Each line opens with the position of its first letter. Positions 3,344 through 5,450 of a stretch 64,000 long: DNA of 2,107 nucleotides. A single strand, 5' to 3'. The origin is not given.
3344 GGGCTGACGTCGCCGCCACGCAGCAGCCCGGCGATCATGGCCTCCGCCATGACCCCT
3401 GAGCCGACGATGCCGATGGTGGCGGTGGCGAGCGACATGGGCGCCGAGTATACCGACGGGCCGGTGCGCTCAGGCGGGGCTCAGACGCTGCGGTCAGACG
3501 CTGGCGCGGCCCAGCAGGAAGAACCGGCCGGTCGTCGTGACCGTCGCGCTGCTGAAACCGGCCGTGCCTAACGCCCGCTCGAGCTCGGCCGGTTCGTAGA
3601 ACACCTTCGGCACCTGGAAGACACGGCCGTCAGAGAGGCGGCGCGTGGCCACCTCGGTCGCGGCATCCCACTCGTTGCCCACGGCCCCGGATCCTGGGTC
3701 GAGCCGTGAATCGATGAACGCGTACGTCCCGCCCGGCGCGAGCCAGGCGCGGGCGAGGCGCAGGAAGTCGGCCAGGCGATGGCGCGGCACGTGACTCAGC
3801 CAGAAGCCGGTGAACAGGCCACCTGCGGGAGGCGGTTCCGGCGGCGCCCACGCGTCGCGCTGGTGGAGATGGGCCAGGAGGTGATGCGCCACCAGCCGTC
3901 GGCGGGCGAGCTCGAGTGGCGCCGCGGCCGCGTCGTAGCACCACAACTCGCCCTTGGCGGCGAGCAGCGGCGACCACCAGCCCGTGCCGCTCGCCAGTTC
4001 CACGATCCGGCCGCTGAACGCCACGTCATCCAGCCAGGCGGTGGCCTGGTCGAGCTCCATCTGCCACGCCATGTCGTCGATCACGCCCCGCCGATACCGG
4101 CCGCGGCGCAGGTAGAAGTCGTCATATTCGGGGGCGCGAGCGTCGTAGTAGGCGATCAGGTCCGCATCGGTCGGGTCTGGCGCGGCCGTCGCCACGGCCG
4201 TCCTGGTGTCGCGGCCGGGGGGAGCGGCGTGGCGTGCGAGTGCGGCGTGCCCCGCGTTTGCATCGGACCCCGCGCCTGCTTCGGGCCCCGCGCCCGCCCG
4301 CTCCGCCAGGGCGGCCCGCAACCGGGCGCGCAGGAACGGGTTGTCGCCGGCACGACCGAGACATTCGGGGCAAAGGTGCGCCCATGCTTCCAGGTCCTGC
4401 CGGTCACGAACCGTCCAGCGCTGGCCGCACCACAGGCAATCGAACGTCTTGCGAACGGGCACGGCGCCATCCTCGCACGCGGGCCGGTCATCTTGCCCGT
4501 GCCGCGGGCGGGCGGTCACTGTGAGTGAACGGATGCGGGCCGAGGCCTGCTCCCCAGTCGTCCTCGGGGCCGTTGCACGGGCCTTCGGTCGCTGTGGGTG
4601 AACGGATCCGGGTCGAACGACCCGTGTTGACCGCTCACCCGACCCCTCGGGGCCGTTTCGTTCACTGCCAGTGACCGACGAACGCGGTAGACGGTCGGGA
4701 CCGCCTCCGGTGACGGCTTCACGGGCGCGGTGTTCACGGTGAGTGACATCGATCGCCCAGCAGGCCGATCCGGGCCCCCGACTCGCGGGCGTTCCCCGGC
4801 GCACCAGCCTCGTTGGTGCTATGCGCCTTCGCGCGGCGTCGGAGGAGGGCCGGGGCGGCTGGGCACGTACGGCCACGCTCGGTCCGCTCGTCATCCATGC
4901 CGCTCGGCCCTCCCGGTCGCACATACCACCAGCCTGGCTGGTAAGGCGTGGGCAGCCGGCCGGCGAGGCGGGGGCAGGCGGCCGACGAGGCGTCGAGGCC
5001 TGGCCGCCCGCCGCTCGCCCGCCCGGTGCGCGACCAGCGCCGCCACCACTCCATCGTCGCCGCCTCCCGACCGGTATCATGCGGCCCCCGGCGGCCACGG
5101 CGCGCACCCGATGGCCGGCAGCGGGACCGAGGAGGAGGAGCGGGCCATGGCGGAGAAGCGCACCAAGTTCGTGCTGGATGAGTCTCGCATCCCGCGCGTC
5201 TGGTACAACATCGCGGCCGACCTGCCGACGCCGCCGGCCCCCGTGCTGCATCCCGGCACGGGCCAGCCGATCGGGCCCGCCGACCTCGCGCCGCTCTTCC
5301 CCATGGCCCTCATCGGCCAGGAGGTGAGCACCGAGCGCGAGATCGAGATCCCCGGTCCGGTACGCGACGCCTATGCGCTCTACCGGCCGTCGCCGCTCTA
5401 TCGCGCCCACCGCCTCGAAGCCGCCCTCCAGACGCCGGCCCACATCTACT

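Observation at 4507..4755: Four operator-like palindromes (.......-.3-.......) phased at exactly 73 bp in the methyltransferase/trpB2 divergent spacer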

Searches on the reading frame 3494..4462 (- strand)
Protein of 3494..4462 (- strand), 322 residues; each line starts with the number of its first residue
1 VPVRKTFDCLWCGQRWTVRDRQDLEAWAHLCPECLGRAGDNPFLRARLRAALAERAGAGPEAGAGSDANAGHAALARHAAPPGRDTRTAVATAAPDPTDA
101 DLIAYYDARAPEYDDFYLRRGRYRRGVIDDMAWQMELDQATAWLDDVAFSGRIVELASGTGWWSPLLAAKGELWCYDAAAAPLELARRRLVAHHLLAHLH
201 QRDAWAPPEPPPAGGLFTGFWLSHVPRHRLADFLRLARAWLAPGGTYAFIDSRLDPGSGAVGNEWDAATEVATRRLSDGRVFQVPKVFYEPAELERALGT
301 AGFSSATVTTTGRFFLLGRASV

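Call 13: search_protein_families(library=pfam, proteins=[window:3494-4462:-])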
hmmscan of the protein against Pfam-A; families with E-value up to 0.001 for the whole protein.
window:3494-4462:- (322 aa): 2 families
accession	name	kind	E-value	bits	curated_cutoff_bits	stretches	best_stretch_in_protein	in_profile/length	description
PF13649.12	Methyltransf_25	-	5.6e-09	37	27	1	153-245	1-97/97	Methyltransferase domain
PF13489.12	Methyltransf_23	-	0.00049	20.3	27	1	150-304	23-160/164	Methyltransferase domain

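Call 15: find_related_loci(query=window:3494-4462:-, collection=genome_contigs, flank=6000)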
Query window:3494-4462:- (322 aa) in genome_contigs; peptide patterns used: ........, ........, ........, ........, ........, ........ (x = any residue, [..] = any of these).
196 stretches matched a pattern; 103 encode a relative of the query (tblastn E <= 1e-3); the best 80 are kept; 80 distinct loci.
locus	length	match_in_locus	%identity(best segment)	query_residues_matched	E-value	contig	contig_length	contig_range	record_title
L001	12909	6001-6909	84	1-321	2e-172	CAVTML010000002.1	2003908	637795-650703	MAG: uncultured Chloroflexia bacterium isolate MFD06435.bin.2.140 genome assembly, contig: contig_19171, whole genome sh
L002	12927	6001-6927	85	1-321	2e-152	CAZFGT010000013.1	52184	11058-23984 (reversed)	MAG TPA_asm: uncultured Anaerolineaceae bacterium isolate binchicken_co54_373 genome assembly, contig: NODE_1076_length_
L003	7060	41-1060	73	1-318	2e-141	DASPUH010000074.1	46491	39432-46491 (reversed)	MAG TPA_asm: Candidatus Sulfotelmatobacter sp. isolate SMAG_U12298 k141_64920, whole genome shotgun sequence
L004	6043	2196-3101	63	4-321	2e-118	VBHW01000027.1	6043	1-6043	MAG: Chloroflexi bacterium isolate CF_114 14_1009_16_30cm_scaffold_34465, whole genome shotgun sequence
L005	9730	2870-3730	62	1-320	1e-109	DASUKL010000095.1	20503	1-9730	MAG TPA_asm: Candidatus Limnocylindrales bacterium isolate SMAG_U1514 k141_184796, whole genome shotgun sequence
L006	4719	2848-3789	60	1-321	5e-109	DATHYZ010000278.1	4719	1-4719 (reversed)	MAG TPA_asm: Candidatus Limnocylindrales bacterium isolate SMAG_U16225 k141_220680, whole genome shotgun sequence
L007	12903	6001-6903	61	3-321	6e-109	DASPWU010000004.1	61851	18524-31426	MAG TPA_asm: Candidatus Limnocylindria bacterium isolate SMAG_U11549 k141_54964, whole genome shotgun sequence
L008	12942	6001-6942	59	1-318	2e-108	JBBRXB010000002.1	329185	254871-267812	MAG: Candidatus Limnocylindrales bacterium isolate La4_metabat2.136 La4_metabat2.136_K_1251709_L_329185_cov_36.0521, who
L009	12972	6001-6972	58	1-321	6e-108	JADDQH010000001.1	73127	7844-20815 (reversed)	MAG: Chloroflexota bacterium isolate YB3_1 AB19_YB3_16_length_73130_cov_38, whole genome shotgun sequence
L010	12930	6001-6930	59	1-322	3e-107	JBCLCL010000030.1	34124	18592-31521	Candidatus Limnocylindrales bacterium isolate SLM_LV1_BS-J21 Node_30_length_34124_cov_40.193907, whole genome shotgun se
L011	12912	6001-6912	59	1-320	1e-106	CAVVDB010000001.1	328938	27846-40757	MAG: uncultured Chloroflexia bacterium isolate MFD02242.bin.2.210 genome assembly, contig: contig_12920, whole genome sh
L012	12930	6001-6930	60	1-320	3e-106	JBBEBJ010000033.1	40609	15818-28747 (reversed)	MAG: Chloroflexota bacterium isolate LejiaF_70_124 Lejia_F_1422_length_40609_cov_73, whole genome shotgun sequence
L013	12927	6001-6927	57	1-322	1e-105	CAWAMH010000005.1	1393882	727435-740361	MAG: uncultured Chloroflexia bacterium isolate MFD02242.bin.2.293 genome assembly, contig: contig_3112, whole genome sho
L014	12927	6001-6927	86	1-321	9e-147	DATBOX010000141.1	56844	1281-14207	MAG TPA_asm: Candidatus Limnocylindrales bacterium isolate SMAG_U4062 k141_1353058, whole genome shotgun sequence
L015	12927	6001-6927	58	1-320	3e-105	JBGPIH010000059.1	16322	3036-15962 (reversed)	MAG: Candidatus Limnocylindria bacterium isolate OBJ_0618_7090110_339 k141_6080547_length_16322_cov_27.2939, whole genom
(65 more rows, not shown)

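Call 34: find_homologous_proteins(query=window:3494-4462:-, max_evalue=1e-60)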
Query window:3494-4462:- (322 aa): 2312 proteins with E <= 1e-60 among 8000 candidates; the best 120 are listed.
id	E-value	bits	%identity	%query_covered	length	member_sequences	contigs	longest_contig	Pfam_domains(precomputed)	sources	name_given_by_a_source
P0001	1.2e-216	737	100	100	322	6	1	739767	PF13649.13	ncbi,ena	-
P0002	2.7e-176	604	85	100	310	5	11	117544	PF13649.13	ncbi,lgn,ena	-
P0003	8.0e-173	593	83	100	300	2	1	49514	PF13649.13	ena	-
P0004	3.7e-171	587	82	100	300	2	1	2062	PF13649.13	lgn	-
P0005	6.6e-170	583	80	100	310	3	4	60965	PF13649.13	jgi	-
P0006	7.9e-163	560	79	100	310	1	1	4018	PF13649.13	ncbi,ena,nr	ncbi:MAG TPA: class I SAM-dependent methyltransferase [Candidatus Sulfotelmatobacter sp.]|nr:class I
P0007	1.3e-161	556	76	100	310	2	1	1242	PF13489.13,PF13649.13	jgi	jgi:SAM-dependent methyltransferase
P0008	9.5e-161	553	78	100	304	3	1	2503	PF13649.13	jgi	jgi:SAM-dependent methyltransferase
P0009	1.3e-160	552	82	94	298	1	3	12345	PF13649.13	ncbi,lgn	-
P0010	7.7e-160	550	74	100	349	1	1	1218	PF13649.13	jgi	-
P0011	5.0e-159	547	78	100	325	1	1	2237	PF13649.13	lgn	-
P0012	1.4e-158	546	77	100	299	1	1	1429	PF13489.13,PF13649.13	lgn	-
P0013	1.3e-154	533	77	100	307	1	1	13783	PF13489.13,PF13649.13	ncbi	ncbi:MAG: class I SAM-dependent methyltransferase [Candidatus Limnocylindrales bacterium]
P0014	1.2e-140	487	65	68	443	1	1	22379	PF13489.13,PF13649.13,PF08241.19,PF08242.19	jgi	jgi:SAM-dependent methyltransferase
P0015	5.1e-130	452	66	100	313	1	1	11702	PF13489.13,PF13649.13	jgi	jgi:SAM-dependent methyltransferase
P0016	6.5e-130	452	94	65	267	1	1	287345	PF13649.13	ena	-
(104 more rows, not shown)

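Call 35: find_encoding_contigs(protein=P0001, flank=10000, max_places=10)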
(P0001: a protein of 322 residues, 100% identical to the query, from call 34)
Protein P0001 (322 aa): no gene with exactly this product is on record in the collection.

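Call 36: find_encoding_contigs(protein=P0002, flank=10000, max_places=10)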
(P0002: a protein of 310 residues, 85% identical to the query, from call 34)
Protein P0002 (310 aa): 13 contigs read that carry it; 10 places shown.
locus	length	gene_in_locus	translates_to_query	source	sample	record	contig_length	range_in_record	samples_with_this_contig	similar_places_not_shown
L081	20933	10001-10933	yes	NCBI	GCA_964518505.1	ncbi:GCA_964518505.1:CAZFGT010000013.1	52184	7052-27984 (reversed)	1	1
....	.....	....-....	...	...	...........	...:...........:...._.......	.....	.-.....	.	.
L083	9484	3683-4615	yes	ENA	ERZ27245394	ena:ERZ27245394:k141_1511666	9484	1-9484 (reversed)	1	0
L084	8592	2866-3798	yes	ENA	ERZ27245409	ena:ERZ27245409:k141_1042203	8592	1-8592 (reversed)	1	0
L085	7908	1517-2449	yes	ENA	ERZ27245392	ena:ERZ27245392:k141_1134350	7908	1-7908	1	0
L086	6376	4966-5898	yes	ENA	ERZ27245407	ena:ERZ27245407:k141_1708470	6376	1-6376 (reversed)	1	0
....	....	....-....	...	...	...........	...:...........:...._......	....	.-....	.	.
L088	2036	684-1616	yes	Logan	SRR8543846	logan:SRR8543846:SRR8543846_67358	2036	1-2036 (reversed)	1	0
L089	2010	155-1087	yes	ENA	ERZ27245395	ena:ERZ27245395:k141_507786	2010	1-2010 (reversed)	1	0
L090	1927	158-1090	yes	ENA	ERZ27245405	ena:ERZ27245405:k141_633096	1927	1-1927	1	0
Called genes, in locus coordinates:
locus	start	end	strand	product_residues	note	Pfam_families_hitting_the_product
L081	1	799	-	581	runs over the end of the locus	PF00083:Sugar_tr (weak), PF07690:MFS_1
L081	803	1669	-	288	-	PF18306:LDcluster4, PF03641:Lysine_decarbox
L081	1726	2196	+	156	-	PF10604:Polyketide_cyc2, PF03364:Polyketide_cyc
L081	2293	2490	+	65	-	-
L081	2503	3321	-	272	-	PF00528:BPD_transp_1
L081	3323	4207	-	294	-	PF00528:BPD_transp_1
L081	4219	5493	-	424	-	PF01547:SBP_bac_1 (weak), PF13416:SBP_bac_8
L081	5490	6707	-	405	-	PF00005:ABC_tran, PF13304:AAA_21 (faint), PF08402:TOBE_2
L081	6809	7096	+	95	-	PF14697:Fer4_21 (faint), PF13183:Fer4_8 (faint), PF12838:Fer4_7 (weak), PF13484:Fer4_16 (faint), PF00037:Fer4 (weak), PF12797:Fer4_2 (weak)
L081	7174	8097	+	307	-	PF01497:Peripla_BP_2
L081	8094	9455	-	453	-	PF00291:PALP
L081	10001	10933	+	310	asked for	PF13649:Methyltransf_25 (weak)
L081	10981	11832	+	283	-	PF03807:F420_oxidored, PF14748:P5CR_dimer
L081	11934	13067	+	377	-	PF07690:MFS_1, PF12832:MFS_1_like (faint), PF07690:MFS_1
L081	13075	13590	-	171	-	PF04239:DUF421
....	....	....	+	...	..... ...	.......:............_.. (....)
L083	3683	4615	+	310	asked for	PF13649:Methyltransf_25 (weak)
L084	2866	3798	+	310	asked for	PF13649:Methyltransf_25 (weak)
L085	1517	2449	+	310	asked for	PF13649:Methyltransf_25 (weak)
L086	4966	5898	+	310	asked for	PF13649:Methyltransf_25 (weak)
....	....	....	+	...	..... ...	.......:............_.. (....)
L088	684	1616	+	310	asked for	PF13649:Methyltransf_25 (weak)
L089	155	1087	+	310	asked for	PF13649:Methyltransf_25 (weak)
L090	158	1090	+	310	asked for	PF13649:Methyltransf_25 (weak)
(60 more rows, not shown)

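Call 37: find_encoding_contigs(protein=P0016, flank=10000, max_places=10)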
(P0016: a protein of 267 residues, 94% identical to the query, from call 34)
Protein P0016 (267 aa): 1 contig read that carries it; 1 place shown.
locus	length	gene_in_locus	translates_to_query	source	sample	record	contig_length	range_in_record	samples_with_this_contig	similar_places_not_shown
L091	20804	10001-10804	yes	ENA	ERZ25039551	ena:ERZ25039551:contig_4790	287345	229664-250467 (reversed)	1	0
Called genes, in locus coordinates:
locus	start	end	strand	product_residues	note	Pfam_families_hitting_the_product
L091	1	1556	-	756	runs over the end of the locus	PF03641:Lysine_decarbox, PF18306:LDcluster4 (weak), PF03176:MMPL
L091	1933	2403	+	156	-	PF10604:Polyketide_cyc2, PF03364:Polyketide_cyc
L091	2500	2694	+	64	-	-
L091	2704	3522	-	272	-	PF00528:BPD_transp_1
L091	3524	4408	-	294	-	PF00528:BPD_transp_1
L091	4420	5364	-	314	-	-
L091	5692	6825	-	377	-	PF00005:ABC_tran, PF13304:AAA_21 (faint), PF08402:TOBE_2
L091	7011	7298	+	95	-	PF14697:Fer4_21 (faint), PF13183:Fer4_8 (faint), PF12838:Fer4_7 (weak), PF13484:Fer4_16 (faint), PF00037:Fer4 (weak), PF12797:Fer4_2 (weak)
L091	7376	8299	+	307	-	PF01497:Peripla_BP_2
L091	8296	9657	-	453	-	PF00291:PALP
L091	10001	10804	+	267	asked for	PF13649:Methyltransf_25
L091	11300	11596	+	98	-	PF14748:P5CR_dimer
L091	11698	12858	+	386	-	PF07690:MFS_1, PF12832:MFS_1_like (faint), PF07690:MFS_1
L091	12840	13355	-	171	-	PF04239:DUF421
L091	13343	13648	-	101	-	-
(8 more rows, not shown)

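Call 46: find_encoding_contigs(protein=P0003, flank=10000, max_places=4)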
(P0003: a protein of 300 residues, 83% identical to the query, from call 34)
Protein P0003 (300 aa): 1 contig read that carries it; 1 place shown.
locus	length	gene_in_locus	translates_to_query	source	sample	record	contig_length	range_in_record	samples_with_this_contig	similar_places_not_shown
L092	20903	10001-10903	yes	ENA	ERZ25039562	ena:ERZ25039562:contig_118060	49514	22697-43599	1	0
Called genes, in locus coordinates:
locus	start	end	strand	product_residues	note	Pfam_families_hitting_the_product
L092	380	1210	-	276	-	PF03176:MMPL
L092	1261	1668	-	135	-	PF03641:Lysine_decarbox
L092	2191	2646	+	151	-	PF10604:Polyketide_cyc2, PF03364:Polyketide_cyc (weak)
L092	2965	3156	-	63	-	-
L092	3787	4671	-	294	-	PF00528:BPD_transp_1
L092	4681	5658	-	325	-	PF13416:SBP_bac_8, PF13343:SBP_bac_6 (weak)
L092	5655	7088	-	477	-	PF00005:ABC_tran, PF08402:TOBE_2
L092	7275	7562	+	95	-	PF14697:Fer4_21 (faint), PF13183:Fer4_8 (faint), PF12838:Fer4_7 (weak), PF13484:Fer4_16 (faint), PF00037:Fer4 (weak), PF12797:Fer4_2 (weak)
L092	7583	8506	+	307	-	PF01497:Peripla_BP_2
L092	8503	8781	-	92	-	-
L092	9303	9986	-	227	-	-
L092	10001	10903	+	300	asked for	PF13649:Methyltransf_25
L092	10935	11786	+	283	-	PF03807:F420_oxidored, PF14748:P5CR_dimer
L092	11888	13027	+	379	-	PF07690:MFS_1, PF12832:MFS_1_like (faint), PF07690:MFS_1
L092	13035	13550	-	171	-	PF04239:DUF421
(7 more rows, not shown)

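Call 47: find_encoding_contigs(protein=P0005, flank=10000, max_places=4)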
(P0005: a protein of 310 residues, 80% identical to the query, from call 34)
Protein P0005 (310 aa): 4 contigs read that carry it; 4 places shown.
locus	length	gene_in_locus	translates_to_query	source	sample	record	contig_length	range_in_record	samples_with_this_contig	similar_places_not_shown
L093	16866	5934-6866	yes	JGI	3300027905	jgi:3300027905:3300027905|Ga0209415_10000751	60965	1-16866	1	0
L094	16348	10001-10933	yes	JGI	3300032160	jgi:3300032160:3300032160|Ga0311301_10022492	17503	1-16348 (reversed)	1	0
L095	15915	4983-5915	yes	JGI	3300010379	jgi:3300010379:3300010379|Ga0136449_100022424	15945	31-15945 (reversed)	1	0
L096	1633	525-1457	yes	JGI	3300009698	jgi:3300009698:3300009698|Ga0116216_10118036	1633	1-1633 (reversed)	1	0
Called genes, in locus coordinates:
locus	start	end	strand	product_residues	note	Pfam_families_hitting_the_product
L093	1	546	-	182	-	?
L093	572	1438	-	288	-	PF18306:LDcluster4, PF03641:Lysine_decarbox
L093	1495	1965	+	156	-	PF10604:Polyketide_cyc2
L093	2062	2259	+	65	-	-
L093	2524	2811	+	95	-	PF14697:Fer4_21 (faint), PF13183:Fer4_8 (faint), PF12838:Fer4_7, PF13484:Fer4_16 (faint), PF00037:Fer4 (weak), PF12797:Fer4_2 (weak)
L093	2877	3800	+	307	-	PF01497:Peripla_BP_2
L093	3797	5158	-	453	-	PF00291:PALP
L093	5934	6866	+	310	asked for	PF13649:Methyltransf_25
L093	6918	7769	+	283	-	PF03807:F420_oxidored, PF14748:P5CR_dimer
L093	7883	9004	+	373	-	PF07690:MFS_1, PF12832:MFS_1_like (faint), PF07690:MFS_1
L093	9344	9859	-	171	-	PF04239:DUF421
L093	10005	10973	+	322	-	PF01619:Pro_dh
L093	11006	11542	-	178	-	-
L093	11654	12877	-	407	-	PF20510:HgmA_N (weak)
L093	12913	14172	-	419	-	PF13559:DUF4129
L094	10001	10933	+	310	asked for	PF13649:Methyltransf_25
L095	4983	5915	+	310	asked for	PF13649:Methyltransf_25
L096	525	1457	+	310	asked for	PF13649:Methyltransf_25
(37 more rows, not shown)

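Call 48: find_encoding_contigs(protein=P0009, flank=10000, max_places=4)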
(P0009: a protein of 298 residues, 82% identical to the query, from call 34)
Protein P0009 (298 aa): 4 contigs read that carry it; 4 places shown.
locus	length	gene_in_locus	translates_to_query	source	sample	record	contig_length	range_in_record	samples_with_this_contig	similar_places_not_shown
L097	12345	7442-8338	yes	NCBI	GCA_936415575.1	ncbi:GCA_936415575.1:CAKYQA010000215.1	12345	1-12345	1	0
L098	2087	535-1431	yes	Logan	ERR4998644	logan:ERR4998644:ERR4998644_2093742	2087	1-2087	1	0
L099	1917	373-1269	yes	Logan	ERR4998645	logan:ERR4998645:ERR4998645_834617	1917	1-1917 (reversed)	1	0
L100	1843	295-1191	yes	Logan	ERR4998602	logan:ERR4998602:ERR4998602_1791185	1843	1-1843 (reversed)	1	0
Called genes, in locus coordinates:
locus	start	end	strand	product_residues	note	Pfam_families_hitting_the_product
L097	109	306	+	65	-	-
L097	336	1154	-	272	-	PF00528:BPD_transp_1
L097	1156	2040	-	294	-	PF00528:BPD_transp_1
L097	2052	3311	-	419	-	PF13416:SBP_bac_8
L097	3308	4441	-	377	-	PF00005:ABC_tran, PF13304:AAA_21 (faint), PF08402:TOBE_2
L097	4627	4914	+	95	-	PF14697:Fer4_21 (faint), PF13183:Fer4_8 (faint), PF12838:Fer4_7, PF13484:Fer4_16 (faint), PF00037:Fer4 (weak), PF12797:Fer4_2 (weak)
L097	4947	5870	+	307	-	PF01497:Peripla_BP_2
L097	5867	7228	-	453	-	PF00291:PALP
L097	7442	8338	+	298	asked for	PF13649:Methyltransf_25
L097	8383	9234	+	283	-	PF03807:F420_oxidored, PF14748:P5CR_dimer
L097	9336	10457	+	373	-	PF07690:MFS_1, PF12832:MFS_1_like (faint), PF07690:MFS_1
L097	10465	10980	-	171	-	PF04239:DUF421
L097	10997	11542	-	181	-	PF06210:DUF1003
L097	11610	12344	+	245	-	?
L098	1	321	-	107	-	?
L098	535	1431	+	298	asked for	PF13649:Methyltransf_25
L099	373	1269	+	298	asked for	PF13649:Methyltransf_25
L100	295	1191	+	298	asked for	PF13649:Methyltransf_25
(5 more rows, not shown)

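Call 49: find_encoding_contigs(protein=P0013, flank=10000, max_places=4)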
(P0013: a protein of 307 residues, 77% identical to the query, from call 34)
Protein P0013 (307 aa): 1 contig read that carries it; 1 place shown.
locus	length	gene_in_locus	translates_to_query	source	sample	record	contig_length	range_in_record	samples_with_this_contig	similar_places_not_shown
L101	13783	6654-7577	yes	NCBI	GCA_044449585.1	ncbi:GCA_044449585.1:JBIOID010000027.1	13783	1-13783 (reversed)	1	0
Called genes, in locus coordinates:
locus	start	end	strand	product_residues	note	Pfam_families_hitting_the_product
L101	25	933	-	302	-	PF00528:BPD_transp_1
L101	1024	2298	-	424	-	PF13416:SBP_bac_8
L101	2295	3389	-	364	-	PF00005:ABC_tran, PF13304:AAA_21 (faint), PF08402:TOBE_2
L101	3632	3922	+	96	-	PF13237:Fer4_10 (faint), PF14697:Fer4_21 (faint), PF13183:Fer4_8 (faint), PF12838:Fer4_7 (weak), PF13484:Fer4_16 (faint), PF00037:Fer4 (weak), PF12797:Fer4_2 (weak)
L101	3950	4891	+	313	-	PF01497:Peripla_BP_2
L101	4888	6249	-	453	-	PF00291:PALP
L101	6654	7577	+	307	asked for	PF13489:Methyltransf_23 (weak), PF13649:Methyltransf_25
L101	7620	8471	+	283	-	PF03807:F420_oxidored, PF14748:P5CR_dimer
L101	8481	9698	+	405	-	PF12832:MFS_1_like (weak), PF07690:MFS_1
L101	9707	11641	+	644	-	PF26549:Tricorn_N, PF00930:DPPIV_N (faint), PF26550:Tricorn_2nd (weak), PF26549:Tricorn_N (weak), PF07676:PD40, PF01738:DLH, PF02129:Peptidase_S15, PF00326:Peptidase_S9, +2 more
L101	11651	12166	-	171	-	PF04239:DUF421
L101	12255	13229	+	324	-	PF01619:Pro_dh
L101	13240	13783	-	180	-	?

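Call 85: list_cluster_members(proteins=[P0001, P0250, P0241, P0242, P0243, P0244, P0245, P0246, P0247, P0249])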
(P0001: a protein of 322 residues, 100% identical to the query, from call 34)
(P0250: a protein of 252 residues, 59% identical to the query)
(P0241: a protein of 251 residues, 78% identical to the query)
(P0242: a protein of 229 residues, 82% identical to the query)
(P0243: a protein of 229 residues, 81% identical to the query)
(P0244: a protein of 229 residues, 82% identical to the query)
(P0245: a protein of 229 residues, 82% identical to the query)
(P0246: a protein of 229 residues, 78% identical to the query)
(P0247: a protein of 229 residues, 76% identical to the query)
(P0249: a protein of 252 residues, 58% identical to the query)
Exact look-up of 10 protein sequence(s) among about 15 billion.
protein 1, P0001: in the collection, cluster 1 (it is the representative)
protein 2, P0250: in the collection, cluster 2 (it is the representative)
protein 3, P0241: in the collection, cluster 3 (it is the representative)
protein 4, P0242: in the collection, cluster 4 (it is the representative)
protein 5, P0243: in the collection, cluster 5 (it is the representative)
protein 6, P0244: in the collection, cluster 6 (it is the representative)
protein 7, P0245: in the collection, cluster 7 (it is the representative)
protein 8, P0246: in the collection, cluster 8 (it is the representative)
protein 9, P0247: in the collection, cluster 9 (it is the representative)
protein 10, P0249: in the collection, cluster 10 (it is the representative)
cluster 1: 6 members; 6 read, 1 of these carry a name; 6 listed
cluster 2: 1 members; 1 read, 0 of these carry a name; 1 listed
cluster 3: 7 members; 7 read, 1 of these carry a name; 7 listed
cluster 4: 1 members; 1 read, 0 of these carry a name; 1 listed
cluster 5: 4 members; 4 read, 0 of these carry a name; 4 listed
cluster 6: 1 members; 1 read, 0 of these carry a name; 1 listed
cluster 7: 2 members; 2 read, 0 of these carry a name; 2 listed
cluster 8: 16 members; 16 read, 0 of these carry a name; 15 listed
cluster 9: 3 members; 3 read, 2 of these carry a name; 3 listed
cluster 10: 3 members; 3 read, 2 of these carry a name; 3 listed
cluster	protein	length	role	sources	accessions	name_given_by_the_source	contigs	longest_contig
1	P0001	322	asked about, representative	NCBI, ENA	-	-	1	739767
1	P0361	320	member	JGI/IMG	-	SAM-dependent methyltransferase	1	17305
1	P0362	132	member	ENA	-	-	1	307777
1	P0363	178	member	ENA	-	-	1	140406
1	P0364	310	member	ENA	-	-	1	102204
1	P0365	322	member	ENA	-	-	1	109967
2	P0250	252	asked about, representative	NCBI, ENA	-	-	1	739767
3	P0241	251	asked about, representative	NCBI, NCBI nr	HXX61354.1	MAG TPA: helix-turn-helix transcriptional regulator [Candidatus Sulfotelmatobacter sp.] | helix-turn-helix transcriptional regulator [Candidatus Sulfotelmatobacter sp.]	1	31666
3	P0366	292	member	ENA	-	-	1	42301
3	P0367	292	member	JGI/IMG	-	-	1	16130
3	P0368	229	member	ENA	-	-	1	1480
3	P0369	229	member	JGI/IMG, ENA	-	-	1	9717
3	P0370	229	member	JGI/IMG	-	-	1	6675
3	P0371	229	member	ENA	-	-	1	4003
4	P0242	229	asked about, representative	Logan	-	-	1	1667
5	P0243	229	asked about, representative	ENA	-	-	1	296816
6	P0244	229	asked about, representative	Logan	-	-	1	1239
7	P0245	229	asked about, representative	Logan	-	-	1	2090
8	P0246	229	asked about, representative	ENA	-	-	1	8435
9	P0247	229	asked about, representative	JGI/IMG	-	transcriptional regulator with XRE-family HTH domain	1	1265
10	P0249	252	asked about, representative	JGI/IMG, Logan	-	transcriptional regulator with XRE-family HTH domain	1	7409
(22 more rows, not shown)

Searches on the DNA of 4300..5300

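Call 12: search_rna_families(source=window, start=4300, end=5300, threshold=evalue, max_evalue=10)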
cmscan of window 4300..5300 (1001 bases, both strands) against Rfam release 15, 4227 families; matches with E-value up to 10: 1.
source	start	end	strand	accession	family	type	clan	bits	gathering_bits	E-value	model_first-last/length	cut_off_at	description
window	4838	4869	+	RF02465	Ms_AS-5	Gene; sRNA;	-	16.4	46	3.8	1-45/45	no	Mycobacterium sRNA Ms_AS-5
